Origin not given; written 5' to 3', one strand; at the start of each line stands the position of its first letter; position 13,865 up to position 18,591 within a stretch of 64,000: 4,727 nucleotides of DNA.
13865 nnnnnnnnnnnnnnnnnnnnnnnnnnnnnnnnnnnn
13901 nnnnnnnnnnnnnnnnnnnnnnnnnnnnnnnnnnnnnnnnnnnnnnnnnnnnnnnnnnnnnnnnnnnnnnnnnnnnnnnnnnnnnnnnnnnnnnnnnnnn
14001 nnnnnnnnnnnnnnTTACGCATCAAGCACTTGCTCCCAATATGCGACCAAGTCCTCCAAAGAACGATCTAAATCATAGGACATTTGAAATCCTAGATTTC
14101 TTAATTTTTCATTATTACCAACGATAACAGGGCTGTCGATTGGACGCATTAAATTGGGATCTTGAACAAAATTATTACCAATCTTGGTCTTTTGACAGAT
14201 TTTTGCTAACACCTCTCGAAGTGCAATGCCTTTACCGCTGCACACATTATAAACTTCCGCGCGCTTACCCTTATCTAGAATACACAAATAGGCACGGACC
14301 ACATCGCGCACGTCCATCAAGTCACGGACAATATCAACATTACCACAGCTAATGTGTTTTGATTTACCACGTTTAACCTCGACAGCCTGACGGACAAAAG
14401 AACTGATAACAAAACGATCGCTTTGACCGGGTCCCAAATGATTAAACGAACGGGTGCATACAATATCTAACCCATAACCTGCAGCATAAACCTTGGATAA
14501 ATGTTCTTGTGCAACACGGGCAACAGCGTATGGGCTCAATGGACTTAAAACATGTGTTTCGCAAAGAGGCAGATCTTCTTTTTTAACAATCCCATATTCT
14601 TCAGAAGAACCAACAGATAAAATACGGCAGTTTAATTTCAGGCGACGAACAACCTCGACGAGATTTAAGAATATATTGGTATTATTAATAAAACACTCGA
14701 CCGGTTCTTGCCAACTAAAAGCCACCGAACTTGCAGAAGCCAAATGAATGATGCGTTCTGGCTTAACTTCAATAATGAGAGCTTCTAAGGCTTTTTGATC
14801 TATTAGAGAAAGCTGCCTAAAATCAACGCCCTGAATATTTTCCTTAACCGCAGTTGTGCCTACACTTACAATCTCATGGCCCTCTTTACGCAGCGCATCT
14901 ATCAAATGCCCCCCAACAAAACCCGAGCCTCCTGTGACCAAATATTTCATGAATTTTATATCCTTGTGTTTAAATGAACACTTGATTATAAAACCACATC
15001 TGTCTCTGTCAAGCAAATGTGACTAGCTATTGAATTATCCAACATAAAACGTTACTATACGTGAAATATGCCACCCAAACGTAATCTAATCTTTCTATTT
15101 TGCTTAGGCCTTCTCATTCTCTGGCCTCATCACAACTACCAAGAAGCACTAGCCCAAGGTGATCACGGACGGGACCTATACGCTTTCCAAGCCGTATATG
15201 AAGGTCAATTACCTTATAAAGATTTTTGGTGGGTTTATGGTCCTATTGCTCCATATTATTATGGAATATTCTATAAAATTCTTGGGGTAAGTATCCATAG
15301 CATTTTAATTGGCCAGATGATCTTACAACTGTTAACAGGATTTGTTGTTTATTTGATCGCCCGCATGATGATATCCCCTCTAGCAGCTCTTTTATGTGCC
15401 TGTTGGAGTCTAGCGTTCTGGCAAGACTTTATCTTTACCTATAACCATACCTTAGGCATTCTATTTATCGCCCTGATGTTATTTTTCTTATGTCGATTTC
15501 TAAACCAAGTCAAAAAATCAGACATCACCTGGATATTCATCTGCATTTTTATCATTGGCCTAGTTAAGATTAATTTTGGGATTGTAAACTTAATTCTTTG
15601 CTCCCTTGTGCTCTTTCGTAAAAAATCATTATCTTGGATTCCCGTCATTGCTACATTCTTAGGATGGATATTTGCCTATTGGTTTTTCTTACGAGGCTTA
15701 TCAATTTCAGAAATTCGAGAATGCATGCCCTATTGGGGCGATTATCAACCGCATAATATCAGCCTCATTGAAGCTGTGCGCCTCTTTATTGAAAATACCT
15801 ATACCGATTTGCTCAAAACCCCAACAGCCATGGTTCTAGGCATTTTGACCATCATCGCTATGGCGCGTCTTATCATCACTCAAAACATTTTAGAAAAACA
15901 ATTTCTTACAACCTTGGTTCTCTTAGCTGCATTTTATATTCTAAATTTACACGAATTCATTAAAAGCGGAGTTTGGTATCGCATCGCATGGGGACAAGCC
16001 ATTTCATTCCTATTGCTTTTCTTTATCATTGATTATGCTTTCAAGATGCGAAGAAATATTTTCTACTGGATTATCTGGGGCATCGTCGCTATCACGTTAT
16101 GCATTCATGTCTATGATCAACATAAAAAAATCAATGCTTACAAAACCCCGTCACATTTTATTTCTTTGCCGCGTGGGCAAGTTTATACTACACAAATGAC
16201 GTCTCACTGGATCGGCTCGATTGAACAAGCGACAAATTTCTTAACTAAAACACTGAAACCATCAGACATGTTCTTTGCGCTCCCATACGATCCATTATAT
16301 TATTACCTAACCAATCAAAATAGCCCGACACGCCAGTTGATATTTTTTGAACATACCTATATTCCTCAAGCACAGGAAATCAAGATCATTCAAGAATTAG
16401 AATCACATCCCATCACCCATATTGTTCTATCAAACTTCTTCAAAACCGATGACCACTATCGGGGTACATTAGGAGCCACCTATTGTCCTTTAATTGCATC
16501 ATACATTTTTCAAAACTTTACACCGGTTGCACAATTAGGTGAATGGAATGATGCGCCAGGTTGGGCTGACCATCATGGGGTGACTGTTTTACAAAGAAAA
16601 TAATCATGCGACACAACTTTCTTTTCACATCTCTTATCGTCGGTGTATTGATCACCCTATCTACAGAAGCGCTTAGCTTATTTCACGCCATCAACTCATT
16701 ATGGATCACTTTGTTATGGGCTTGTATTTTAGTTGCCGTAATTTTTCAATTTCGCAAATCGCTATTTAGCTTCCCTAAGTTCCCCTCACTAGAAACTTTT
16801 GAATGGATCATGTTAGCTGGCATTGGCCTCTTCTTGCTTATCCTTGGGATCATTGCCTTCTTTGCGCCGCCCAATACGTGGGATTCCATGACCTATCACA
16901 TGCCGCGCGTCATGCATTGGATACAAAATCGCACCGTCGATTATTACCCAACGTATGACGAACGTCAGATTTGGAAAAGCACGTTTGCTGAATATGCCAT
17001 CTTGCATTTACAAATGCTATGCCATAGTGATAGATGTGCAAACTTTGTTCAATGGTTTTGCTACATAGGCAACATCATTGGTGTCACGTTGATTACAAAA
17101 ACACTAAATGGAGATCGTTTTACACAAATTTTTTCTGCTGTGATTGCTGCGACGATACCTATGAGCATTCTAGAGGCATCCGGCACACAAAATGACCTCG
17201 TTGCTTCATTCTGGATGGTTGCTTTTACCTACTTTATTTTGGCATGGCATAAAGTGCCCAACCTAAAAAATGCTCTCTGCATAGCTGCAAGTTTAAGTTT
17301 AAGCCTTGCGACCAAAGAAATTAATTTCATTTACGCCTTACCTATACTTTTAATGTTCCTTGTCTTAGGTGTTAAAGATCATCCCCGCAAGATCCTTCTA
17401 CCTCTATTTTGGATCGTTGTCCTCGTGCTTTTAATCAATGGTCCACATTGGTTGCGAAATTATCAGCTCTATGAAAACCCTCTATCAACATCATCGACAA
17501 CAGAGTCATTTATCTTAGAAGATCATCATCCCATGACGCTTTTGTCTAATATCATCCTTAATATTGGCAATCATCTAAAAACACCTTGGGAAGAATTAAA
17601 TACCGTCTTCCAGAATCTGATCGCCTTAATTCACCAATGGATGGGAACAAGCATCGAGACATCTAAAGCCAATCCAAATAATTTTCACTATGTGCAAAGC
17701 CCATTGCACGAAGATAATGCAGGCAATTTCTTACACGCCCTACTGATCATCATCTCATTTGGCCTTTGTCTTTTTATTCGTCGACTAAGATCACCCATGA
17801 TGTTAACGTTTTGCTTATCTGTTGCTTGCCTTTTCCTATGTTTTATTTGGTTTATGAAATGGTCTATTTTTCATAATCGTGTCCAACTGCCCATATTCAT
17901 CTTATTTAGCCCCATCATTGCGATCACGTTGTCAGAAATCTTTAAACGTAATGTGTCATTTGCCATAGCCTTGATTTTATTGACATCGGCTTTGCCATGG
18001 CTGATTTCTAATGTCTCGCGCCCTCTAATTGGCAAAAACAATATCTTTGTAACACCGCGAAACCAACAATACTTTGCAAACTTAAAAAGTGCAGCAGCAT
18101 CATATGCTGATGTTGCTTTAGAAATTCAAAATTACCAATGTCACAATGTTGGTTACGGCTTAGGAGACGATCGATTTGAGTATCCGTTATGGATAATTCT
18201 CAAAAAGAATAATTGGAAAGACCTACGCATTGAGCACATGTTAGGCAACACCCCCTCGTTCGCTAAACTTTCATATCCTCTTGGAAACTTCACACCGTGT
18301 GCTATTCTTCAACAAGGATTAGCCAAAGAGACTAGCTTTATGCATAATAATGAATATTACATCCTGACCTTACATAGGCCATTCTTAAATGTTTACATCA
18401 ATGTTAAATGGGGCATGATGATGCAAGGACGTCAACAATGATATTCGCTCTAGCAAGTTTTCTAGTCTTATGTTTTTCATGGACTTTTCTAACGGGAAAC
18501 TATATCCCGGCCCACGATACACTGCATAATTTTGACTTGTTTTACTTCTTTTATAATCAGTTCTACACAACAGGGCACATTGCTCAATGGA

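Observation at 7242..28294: Array of about nine GT-C-like polytopic membrane proteins with two Dpm1-like polyprenyl-phosphate-sugar synthases: an expanded lipid-linked-sugar glycosylation toolkit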

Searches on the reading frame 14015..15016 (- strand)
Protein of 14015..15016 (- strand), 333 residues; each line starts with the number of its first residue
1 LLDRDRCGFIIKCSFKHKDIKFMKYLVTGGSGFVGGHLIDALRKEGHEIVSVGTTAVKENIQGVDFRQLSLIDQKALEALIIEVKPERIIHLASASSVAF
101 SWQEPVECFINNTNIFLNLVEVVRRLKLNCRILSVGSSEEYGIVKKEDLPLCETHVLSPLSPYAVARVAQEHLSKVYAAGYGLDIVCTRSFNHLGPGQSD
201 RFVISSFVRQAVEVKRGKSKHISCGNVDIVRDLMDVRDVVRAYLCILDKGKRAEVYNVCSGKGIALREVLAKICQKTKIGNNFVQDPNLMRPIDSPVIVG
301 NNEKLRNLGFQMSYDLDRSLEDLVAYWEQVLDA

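Call 4: search_protein_families(library=pfam, proteins=[window:14015-15016:-], max_evalue=0.01)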
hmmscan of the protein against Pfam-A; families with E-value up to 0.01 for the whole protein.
window:14015-15016:- (333 aa): 5 families
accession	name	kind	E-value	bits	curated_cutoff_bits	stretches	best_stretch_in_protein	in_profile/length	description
PF16363.11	GDP_Man_Dehyd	-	7.6e-55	187.1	27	1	26-321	1-330/332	GDP-mannose 4,6 dehydratase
PF01370.27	Epimerase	-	7.7e-51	173.2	20.9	1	26-259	2-240/240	NAD dependent epimerase/dehydratase family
PF04321.23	RmlD_sub_bind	-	2.1e-06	27.4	27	1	23-110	1-76/287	RmlD substrate binding domain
PF02719.21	Polysacc_synt_2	-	0.0026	17.4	20.2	0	26-128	2-120/293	Polysaccharide biosynthesis protein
PF01073.25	3Beta_HSD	-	0.0047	16.4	22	1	26-100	1-81/280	3-beta hydroxysteroid dehydrogenase/isomerase family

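Call 29: search_protein_families(library=ncbifam, proteins=[window:14015-15016:-], max_evalue=0.0001)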
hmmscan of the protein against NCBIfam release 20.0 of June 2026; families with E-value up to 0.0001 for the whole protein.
window:14015-15016:- (333 aa): 21 families
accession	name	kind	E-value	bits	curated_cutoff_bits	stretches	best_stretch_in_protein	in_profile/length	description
TIGR01181.1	dTDP_gluc_dehyt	equivalog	1.1e-36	126.6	365.1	1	24-327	1-311/321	dTDP-glucose 4,6-dehydratase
TIGR01179.1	galE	equivalog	7.3e-34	117.1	262.3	1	25-325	2-323/332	UDP-glucose 4-epimerase GalE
TIGR04180.1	EDH_00030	hypoth_equivalog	2e-33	115.8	475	1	26-308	2-289/297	NAD-dependent 4,6-dehydratase LegB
TIGR01472.1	gmd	equivalog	3.9e-23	82.2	415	1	70-284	62-275/342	GDP-mannose 4,6-dehydratase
NF047922.1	GDPFucSynFcl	equivalog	1.1e-20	74.3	500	1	25-324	5-298/308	GDP-L-fucose synthase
NF007582.0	PRK10217.1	equivalog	7e-20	71.4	698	1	24-275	3-268/355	dTDP-glucose 4,6-dehydratase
NF007490.0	PRK10084.1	subfamily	7.2e-19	68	649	1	23-275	1-275/361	dTDP-glucose 4,6-dehydratase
TIGR02197.1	heptose_epim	equivalog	1.9e-16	60.1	274.6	1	26-290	2-275/316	ADP-glyceromanno-heptose 6-epimerase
NF011728.1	PRK15181.1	equivalog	1.4e-15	57.2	760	1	87-273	92-278/348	Vi polysaccharide biosynthesis UDP-N-acetylglucosaminuronic acid C-4 epimerase TviC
NF007956.0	PRK10675.1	subfamily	8.2e-13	48.2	394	1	23-277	1-280/338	UDP-glucose 4-epimerase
TIGR02622.1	CDP_4_6_dhtase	equivalog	3e-12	46.4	278.45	1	24-327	6-330/352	CDP-glucose 4,6-dehydratase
TIGR03466.1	HpnA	hypoth_equivalog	1.2e-10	40.8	367.65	1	23-279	1-248/327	hopanoid-associated sugar epimerase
NF041015.1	UDPsulfquin_syn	equivalog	1.3e-09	37.6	575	1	57-145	60-152/384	UDP-sulfoquinovose synthase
NF008360.0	PRK11150.1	equivalog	1.1e-08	34.7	452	1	26-312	3-290/310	ADP-glyceromanno-heptose 6-epimerase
NF042422.1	oxyalk_red_OleD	equivalog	1.8e-07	30.9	580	1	23-125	1-104/329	2-alkyl-3-oxoalkanoate reductase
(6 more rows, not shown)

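Call 78: search_solved_structures(query=window:14015-15016:-, max_evalue=1e-10)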
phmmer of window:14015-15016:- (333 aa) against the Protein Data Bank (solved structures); distinct sequences matched with E-value up to 1e-10: 79 (the best 60 are shown).
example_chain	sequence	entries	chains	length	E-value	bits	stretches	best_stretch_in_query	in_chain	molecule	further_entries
2pk3_A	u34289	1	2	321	3.9e-64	220.5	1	16-328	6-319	GDP-6-deoxy-D-lyxo-4-hexulose reductase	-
6x3b_A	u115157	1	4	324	7.1e-41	144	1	26-329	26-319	GDP-6-deoxy-D-mannose reductase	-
4zrm_A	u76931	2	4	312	2.5e-31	112.7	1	23-331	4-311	UDP-glucose 4-epimerase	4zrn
4lw8_A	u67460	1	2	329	3.8e-31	112.1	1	25-320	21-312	Putative epimerase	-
2p5u_A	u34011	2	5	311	2.4e-26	96.3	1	23-277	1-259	UDP-glucose 4-epimerase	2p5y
7us5_A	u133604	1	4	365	2.4e-24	89.8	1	69-329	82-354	GDP-D-GLYCERO-D-MANNO-HEPTOSE 4,6-DEHYDRATASE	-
8wxk_A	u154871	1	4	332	7.5e-23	84.8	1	25-326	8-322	UDP-glucose 4-epimerase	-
1rpn_A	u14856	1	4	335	8.8e-23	84.6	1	24-321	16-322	GDP-mannose 4,6-dehydratase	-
6dnt_A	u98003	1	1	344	1.9e-22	83.5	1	22-270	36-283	NAD-dependent epimerase/dehydratase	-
6wjb_A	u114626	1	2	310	3.2e-20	76.2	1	24-272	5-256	NAD-dependent epimerase/dehydratase family protein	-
4twr_A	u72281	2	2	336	7.4e-20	75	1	18-317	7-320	NAD binding site:NAD-dependent epimerase/dehydratase:UDP-glucose 4-epimerase | UDP-glucose 4-epimerase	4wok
5u4q_A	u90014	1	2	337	1.2e-19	74.3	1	22-253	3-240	dTDP-glucose 4,6-dehydratase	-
7kf3_A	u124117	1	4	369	1.3e-19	74.2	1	61-271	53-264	GDP-mannose 4,6-dehydratase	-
6wj9_A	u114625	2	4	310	2.9e-19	73.1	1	24-272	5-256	NAD-dependent epimerase/dehydratase family protein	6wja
7k3p_A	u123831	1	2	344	6.6e-19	71.9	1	23-315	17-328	UDP-glucose 4-epimerase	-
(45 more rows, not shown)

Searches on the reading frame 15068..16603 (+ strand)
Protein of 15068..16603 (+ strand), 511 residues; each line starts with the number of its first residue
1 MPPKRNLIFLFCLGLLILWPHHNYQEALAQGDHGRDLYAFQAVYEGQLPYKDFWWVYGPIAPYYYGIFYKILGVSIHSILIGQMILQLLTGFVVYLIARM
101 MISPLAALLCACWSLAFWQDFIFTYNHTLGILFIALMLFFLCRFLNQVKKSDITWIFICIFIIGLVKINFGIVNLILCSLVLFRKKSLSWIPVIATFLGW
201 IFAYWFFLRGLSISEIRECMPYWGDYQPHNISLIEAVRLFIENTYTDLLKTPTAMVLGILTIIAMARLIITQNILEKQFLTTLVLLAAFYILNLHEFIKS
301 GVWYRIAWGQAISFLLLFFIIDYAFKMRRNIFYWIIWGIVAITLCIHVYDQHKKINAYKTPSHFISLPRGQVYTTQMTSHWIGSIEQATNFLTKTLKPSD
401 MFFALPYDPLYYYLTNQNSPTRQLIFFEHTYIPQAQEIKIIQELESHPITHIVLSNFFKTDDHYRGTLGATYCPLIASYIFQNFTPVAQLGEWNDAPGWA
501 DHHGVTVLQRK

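Call 4: search_protein_families(library=pfam, proteins=[window:15068-16603:+], max_evalue=0.01)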
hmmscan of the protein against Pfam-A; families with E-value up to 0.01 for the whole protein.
window:15068-16603:+ (511 aa): 1 family
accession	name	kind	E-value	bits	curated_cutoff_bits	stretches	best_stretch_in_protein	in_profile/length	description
PF13231.12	PMT_2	-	1.2e-05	26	26.1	1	59-194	4-145/160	Dolichyl-phosphate-mannose-protein mannosyltransferase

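Call 6: search_protein_families(library=ncbifam, proteins=[window:15068-16603:+], max_evalue=0.1)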
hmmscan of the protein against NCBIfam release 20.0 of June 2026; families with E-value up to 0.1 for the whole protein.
window:15068-16603:+ (511 aa): 0 families

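Call 94: search_solved_structures(query=window:15068-16603:+, max_evalue=10, show_alignments=1)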
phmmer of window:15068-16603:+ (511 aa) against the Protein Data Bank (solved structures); distinct sequences matched with E-value up to 10: 0.

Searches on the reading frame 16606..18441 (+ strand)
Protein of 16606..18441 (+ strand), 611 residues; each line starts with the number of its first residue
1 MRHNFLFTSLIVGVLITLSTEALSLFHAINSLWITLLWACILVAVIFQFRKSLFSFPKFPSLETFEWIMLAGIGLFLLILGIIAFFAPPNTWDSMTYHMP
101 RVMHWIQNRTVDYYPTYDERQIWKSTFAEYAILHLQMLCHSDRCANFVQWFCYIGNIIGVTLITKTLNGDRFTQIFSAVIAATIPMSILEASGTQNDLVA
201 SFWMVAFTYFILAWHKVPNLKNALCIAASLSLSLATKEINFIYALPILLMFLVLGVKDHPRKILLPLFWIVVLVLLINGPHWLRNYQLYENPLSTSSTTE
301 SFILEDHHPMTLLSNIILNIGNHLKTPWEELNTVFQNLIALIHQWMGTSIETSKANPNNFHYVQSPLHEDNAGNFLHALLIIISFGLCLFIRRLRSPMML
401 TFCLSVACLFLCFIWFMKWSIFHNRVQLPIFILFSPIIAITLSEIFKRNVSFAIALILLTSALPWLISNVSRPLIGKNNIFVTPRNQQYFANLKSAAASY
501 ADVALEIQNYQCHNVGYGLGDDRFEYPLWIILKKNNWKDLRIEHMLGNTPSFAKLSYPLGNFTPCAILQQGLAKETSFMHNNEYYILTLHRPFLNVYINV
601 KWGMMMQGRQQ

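Call 4: search_protein_families(library=pfam, proteins=[window:16606-18441:+], max_evalue=0.01)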
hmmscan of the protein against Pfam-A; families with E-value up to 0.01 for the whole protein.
window:16606-18441:+ (611 aa): 1 family
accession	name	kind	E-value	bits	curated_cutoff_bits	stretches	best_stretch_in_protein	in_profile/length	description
PF13231.12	PMT_2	-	1e-05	26.2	26.1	1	140-281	19-157/160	Dolichyl-phosphate-mannose-protein mannosyltransferase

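Call 6: search_protein_families(library=ncbifam, proteins=[window:16606-18441:+], max_evalue=0.1)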
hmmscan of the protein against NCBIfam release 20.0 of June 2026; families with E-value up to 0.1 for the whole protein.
window:16606-18441:+ (611 aa): 0 families

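Call 93: search_solved_structures(query=window:16606-18441:+, max_evalue=10, show_alignments=1)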
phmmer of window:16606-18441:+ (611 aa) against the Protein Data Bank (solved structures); distinct sequences matched with E-value up to 10: 0.
